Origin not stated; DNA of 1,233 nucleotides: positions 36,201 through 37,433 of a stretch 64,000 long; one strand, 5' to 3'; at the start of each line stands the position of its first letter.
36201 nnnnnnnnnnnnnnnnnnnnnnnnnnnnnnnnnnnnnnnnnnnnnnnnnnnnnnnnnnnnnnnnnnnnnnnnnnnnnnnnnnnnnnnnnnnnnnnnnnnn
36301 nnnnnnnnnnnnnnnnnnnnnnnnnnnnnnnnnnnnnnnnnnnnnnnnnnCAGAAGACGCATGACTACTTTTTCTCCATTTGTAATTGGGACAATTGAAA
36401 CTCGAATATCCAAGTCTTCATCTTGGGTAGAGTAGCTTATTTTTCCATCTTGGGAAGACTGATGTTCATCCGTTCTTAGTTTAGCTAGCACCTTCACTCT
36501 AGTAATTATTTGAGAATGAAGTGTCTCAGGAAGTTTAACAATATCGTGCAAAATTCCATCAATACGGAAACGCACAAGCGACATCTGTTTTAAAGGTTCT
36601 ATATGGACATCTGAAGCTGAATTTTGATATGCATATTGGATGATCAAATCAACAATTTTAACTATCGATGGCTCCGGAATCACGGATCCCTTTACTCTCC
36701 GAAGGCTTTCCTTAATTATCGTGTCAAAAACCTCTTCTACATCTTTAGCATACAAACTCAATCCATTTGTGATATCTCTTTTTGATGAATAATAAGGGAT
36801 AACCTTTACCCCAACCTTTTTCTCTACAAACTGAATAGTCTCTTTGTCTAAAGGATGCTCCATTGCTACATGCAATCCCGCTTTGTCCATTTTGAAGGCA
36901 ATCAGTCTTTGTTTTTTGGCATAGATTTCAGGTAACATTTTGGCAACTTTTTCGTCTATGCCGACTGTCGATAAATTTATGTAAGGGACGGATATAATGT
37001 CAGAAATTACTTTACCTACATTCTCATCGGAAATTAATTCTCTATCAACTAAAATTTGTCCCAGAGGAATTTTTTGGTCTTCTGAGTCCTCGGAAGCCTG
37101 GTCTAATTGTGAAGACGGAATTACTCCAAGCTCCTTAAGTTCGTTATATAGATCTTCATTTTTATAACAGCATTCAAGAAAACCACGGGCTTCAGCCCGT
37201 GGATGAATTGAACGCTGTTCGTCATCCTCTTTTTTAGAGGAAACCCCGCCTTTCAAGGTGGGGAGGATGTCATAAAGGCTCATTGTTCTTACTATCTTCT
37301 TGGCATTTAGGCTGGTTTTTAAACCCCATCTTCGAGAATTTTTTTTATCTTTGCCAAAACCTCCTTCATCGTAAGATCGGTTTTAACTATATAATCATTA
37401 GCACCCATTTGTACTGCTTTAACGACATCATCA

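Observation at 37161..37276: ~116-nt two-hairpin repeat family with conserved flanks and compensatory stem changes, inserted in coding sequence (RPE-like)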

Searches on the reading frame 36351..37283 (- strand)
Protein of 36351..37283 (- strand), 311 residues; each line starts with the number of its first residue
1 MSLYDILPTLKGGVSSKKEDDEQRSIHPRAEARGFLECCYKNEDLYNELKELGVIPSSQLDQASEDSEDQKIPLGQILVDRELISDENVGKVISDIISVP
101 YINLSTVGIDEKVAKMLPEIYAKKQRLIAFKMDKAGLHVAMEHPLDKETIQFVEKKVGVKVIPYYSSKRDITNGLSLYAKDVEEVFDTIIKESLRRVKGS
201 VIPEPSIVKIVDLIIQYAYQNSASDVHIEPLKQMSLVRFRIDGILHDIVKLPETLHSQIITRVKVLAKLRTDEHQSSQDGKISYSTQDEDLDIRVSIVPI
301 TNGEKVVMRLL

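Call 32: find_homologous_proteins(query=window:36351-37283:-)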
Query seq(311 aa) (311 aa): 501 proteins with E <= 0.001 among 1560 candidates; the best 120 are listed.
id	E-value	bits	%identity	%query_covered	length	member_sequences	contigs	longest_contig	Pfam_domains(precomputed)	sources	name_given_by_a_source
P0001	3.0e-93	330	58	88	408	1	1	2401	PF05157.21,PF00437.27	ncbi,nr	ncbi:type II/IV secretion system protein, partial [bacterium]|nr:type II/IV secretion system protein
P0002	2.1e-85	305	53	88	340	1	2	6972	PF05157.21,PF00437.27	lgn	-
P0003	2.7e-84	301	52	86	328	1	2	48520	PF05157.21,PF00437.27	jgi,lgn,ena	-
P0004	8.0e-84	299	54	87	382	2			PF05157.21,PF00437.27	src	-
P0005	3.7e-79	284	53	87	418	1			PF05157.21,PF00437.27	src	-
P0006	1.3e-78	282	49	88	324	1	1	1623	PF05157.21,PF00437.27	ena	-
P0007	7.1e-78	280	49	87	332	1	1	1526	PF05157.21,PF00437.27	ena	-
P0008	1.6e-77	279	49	87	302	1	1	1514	PF05157.21,PF00437.27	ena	-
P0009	2.7e-77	278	50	88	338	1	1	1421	PF05157.21,PF00437.27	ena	-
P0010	3.4e-76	274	50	86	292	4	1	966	PF05157.21,PF00437.27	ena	-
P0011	1.6e-73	266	50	78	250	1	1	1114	PF05157.21,PF00437.27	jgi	-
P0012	4.1e-73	264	49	86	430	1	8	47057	PF05157.21,PF00437.27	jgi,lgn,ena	jgi:type IV pilus assembly protein PilB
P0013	5.7e-73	264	47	87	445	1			PF05157.21,PF00437.27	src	-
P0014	5.0e-72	261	57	69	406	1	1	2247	PF05157.21,PF00437.27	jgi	jgi:type IV pilus assembly protein PilB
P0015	1.3e-71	259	47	86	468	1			PF05157.21,PF00437.27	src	-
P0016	1.8e-71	259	48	87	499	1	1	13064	PF05157.21,PF00437.27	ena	-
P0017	8.1e-71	257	47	88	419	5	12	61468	PF05157.21,PF00437.27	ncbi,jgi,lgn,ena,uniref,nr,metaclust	ncbi:MAG: Type II secretory pathway, ATPase PulE/Tfp pilus assembly pathway, ATPase PilB [Microgenom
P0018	2.3e-70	255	48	87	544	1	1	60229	PF05157.21,PF00437.27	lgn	-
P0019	2.7e-70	255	48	88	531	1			PF05157.21,PF00437.27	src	-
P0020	2.8e-70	255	48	84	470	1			PF05157.21,PF00437.27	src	-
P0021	2.2e-69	252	52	75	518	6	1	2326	PF05157.21,PF00437.27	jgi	-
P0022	4.3e-69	251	44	88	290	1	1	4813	PF05157.21,PF00437.27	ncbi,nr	ncbi:MAG TPA: ATPase, T2SS/T4P/T4SS family, partial [bacterium]|nr:ATPase, T2SS/T4P/T4SS family [bac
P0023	1.3e-68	249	48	79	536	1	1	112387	PF05157.21,PF00437.27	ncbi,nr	ncbi:MAG: GspE/PulE family protein [Candidatus Curtissbacteria bacterium]|nr:GspE/PulE family protei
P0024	1.5e-68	249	44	87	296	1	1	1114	PF05157.21,PF00437.27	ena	-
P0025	1.6e-68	249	44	88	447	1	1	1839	PF05157.21,PF00437.27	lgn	-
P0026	2.0e-68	249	51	79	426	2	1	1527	PF05157.21,PF00437.27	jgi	jgi:type IV pilus assembly protein PilB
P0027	5.6e-68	247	46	87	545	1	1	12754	PF05157.21,PF00437.27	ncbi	-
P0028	6.3e-68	247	45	87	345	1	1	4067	PF05157.21,PF00437.27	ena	-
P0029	6.8e-68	247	47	87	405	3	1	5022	PF05157.21,PF00437.27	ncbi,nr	ncbi:MAG TPA: GspE/PulE family protein, partial [Candidatus Saccharimonadales bacterium]|nr:GspE/Pul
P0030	1.4e-67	246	46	83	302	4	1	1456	PF05157.21,PF00437.27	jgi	-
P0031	3.2e-67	245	46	87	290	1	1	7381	PF05157.21,PF00437.27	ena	-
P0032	4.3e-67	244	49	75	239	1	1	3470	PF05157.21,PF00437.27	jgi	jgi:type IV pilus assembly protein PilB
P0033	4.8e-67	244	44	87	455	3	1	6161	PF05157.21,PF00437.27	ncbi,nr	ncbi:MAG: type II/IV secretion system protein [Patescibacteria group bacterium]|nr:type II/IV secret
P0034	6.1e-67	244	44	92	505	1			PF05157.21,PF00437.27,PF00072.31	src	-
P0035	1.3e-66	243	45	86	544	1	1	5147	PF05157.21,PF00437.27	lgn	-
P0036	2.3e-66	242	45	82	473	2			PF05157.21,PF00437.27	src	-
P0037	5.6e-66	241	46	85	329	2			PF05157.21,PF00437.27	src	-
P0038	1.3e-65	240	48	77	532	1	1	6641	PF05157.21,PF00437.27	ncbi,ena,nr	ncbi:MAG: type II/IV secretion system protein [Candidatus Magasanikbacteria bacterium]|nr:type II/IV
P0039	2.5e-65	239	53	73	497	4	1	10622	PF05157.21,PF00437.27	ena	-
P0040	4.2e-65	238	44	83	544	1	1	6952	PF05157.21,PF00437.27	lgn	-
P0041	4.9e-65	238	45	87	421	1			PF05157.21,PF00437.27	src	-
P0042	5.5e-65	238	44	87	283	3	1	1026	PF05157.21,PF00437.27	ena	-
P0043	1.0e-64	237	44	85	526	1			PF05157.21,PF00437.27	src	-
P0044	2.9e-64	235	45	83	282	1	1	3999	PF05157.21,PF00437.27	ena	-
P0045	8.9e-64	234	44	87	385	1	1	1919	PF05157.21,PF00437.27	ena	-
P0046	2.3e-63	232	46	83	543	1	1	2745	PF05157.21,PF00437.27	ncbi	-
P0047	1.0e-62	230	44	83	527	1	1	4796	PF05157.21,PF00437.27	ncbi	-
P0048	1.4e-62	230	51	69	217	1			PF05157.21,PF00437.27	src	-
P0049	3.3e-62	228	48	82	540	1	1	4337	PF05157.21,PF00437.27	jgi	jgi:type IV pilus assembly protein PilB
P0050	3.5e-62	228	46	83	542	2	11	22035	PF05157.21,PF00437.27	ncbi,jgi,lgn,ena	-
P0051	5.8e-62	228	46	85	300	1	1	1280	PF05157.21,PF00437.27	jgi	jgi:type IV pilus assembly protein PilB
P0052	8.0e-62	227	50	70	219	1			PF05157.21,PF00437.27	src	-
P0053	2.4e-61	226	40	87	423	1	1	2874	PF05157.21,PF00437.27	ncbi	ncbi:MAG: hypothetical protein COX78_00075, partial [Candidatus Levybacteria bacterium CG_4_10_14_0_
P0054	2.7e-61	225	56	63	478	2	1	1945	PF05157.21,PF00437.27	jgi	jgi:type II secretory ATPase GspE/PulE/Tfp pilus assembly ATPase PilB-like protein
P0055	8.9e-61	224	42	83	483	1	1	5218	PF05157.21,PF00437.27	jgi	jgi:type IV pilus assembly protein PilB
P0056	1.5e-60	223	43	76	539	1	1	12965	PF05157.21,PF00437.27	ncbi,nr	ncbi:type II/IV secretion system protein [Candidatus Microgenomates bacterium]|nr:type II/IV secreti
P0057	5.1e-60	221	40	88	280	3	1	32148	PF05157.21,PF00437.27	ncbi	ncbi:MAG: Type II secretion system protein E, partial [Parcubacteria group bacterium GW2011_GWA2_48_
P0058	8.0e-60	221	45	79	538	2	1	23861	PF05157.21,PF00437.27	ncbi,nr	ncbi:MAG: type II/IV secretion system protein [Candidatus Levybacteria bacterium]|nr:type II/IV secr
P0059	1.1e-59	220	50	74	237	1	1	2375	PF05157.21,PF00437.27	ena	-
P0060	1.3e-59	220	45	79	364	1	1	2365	PF05157.21,PF00437.27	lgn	-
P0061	2.1e-58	216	60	56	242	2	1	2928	PF00437.27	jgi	-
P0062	2.5e-57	212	47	74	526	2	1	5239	PF05157.21,PF00437.27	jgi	-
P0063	2.6e-57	212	52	63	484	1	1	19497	PF05157.21,PF00437.27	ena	-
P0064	4.1e-57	212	42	85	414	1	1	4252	PF05157.21,PF00437.27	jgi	jgi:type IV pilus assembly protein PilB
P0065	1.3e-56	210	40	87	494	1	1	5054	PF05157.21,PF00437.27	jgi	-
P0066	1.4e-56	210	39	87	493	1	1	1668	PF05157.21,PF00437.27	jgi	jgi:type IV pilus assembly protein PilB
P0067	2.3e-56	209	50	65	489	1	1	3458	PF05157.21,PF00437.27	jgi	jgi:type IV pilus assembly protein PilB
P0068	9.9e-56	207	42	82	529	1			PF05157.21,PF00437.27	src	-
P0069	1.1e-55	207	38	83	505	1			PF05157.21,PF00437.27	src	-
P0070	2.8e-55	206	42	81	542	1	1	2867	PF05157.21,PF00437.27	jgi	-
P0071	3.9e-55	205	41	79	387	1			PF05157.21,PF00437.27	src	-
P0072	5.4e-55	205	42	85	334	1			PF05157.21,PF00437.27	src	-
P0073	2.1e-54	203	40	83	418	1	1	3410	PF05157.21,PF00437.27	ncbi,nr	ncbi:MAG TPA: GspE/PulE family protein, partial [Patescibacteria group bacterium]|nr:GspE/PulE famil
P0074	4.3e-54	202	43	85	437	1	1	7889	PF05157.21,PF00437.27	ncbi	ncbi:MAG: Type II secretion system protein E, partial [Parcubacteria group bacterium GW2011_GWF2_38_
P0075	9.4e-54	201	45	74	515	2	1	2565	PF05157.21,PF00437.27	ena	-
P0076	8.6e-53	198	41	79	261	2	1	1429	PF05157.21,PF00437.27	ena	-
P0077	3.2e-52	196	48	65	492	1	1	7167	PF05157.21,PF00437.27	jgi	jgi:type IV pilus assembly protein PilB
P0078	2.5e-51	193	56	55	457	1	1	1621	PF00437.27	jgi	-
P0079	2.5e-51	193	41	81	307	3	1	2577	PF05157.21,PF00437.27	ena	-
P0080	1.1e-50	191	46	68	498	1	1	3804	PF05157.21,PF00437.27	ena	-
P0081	7.4e-50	188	39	87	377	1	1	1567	PF05157.21,PF00437.27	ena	-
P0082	1.9e-49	187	54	55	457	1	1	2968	PF00437.27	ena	-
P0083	2.0e-49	187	43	77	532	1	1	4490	PF05157.21,PF00437.27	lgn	-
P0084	5.5e-49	185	42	77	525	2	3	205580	PF13173.13,PF05157.21,PF00437.27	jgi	jgi:type II secretory ATPase GspE/PulE/Tfp pilus assembly ATPase PilB-like protein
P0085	1.2e-48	184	36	83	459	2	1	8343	PF05157.21,PF00437.27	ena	-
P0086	5.0e-48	182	36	83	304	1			PF05157.21,PF00437.27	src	-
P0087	8.1e-48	181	53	56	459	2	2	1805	PF00437.27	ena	-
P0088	1.3e-47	181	40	79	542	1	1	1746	PF05157.21,PF00437.27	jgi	jgi:type IV pilus assembly protein PilB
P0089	1.3e-47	181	44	65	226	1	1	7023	PF05157.21,PF00437.27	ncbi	-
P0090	1.8e-47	180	40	76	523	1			PF05157.21,PF00437.27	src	-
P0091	8.5e-47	178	35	87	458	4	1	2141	PF05157.21,PF00437.27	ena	-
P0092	1.1e-45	174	54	52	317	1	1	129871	PF00437.27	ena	-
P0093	2.9e-45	173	38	85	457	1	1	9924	PF00437.27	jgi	-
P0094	3.4e-45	173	49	55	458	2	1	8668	PF00437.27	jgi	jgi:type IV pilus assembly protein PilB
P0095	3.8e-45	172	54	55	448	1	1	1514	PF00437.27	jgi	jgi:type II secretory ATPase GspE/PulE/Tfp pilus assembly ATPase PilB-like protein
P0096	4.7e-45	172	35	83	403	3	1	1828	PF05157.21,PF00437.27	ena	-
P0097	7.0e-45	172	49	53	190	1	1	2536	PF05157.21,PF00437.27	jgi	-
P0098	9.4e-45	171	53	55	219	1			PF00437.27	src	-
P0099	1.3e-44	171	41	75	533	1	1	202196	PF05157.21,PF00437.27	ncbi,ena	-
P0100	1.4e-44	171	40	77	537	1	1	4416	PF05157.21,PF00437.27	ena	-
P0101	7.2e-44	168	43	68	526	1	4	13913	PF05157.21,PF00437.27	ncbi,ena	-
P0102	1.5e-43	167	53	51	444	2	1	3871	PF00437.27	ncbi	-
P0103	8.3e-43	165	48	55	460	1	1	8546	PF00437.27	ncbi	-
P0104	1.1e-42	164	48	59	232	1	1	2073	PF00437.27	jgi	-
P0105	1.5e-42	164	61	43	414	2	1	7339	PF00437.27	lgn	-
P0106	2.8e-42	163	52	55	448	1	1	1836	PF00437.27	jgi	jgi:type II secretory ATPase GspE/PulE/Tfp pilus assembly ATPase PilB-like protein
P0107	3.7e-42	163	37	83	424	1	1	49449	PF05157.21,PF00437.27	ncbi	-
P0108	7.7e-42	162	39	76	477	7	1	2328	PF05157.21,PF00437.27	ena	-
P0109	8.1e-42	162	52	51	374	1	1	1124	PF00437.27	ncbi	ncbi:MAG: GspE/PulE family protein, partial [Patescibacteria group bacterium]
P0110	2.0e-41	160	41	68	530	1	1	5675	PF05157.21,PF00437.27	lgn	-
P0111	5.6e-41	159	37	85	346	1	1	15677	PF05157.21,PF00437.27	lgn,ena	-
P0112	9.2e-41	158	47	56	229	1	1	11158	PF00437.27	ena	-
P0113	1.1e-40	158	37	83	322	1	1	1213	PF05157.21,PF00437.27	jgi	jgi:type IV pilus assembly protein PilB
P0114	1.2e-40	158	35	76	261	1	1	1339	PF05157.21,PF00437.27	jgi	-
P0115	1.4e-40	157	57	44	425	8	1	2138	PF00437.27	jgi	-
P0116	3.0e-40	156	41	68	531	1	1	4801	PF05157.21,PF00437.27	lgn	-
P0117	8.8e-40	155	30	89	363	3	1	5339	PF05157.21,PF00437.27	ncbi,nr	ncbi:MAG TPA: ATPase, T2SS/T4P/T4SS family, partial [Candidatus Eisenbacteria bacterium]|nr:ATPase, 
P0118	1.3e-39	154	34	83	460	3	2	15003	PF05157.21,PF00437.27,PF13191.13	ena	-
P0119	2.1e-39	154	41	65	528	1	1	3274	PF05157.21,PF00437.27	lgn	-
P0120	2.7e-39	153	56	49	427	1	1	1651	PF00437.27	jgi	jgi:type II secretory ATPase GspE/PulE/Tfp pilus assembly ATPase PilB-like protein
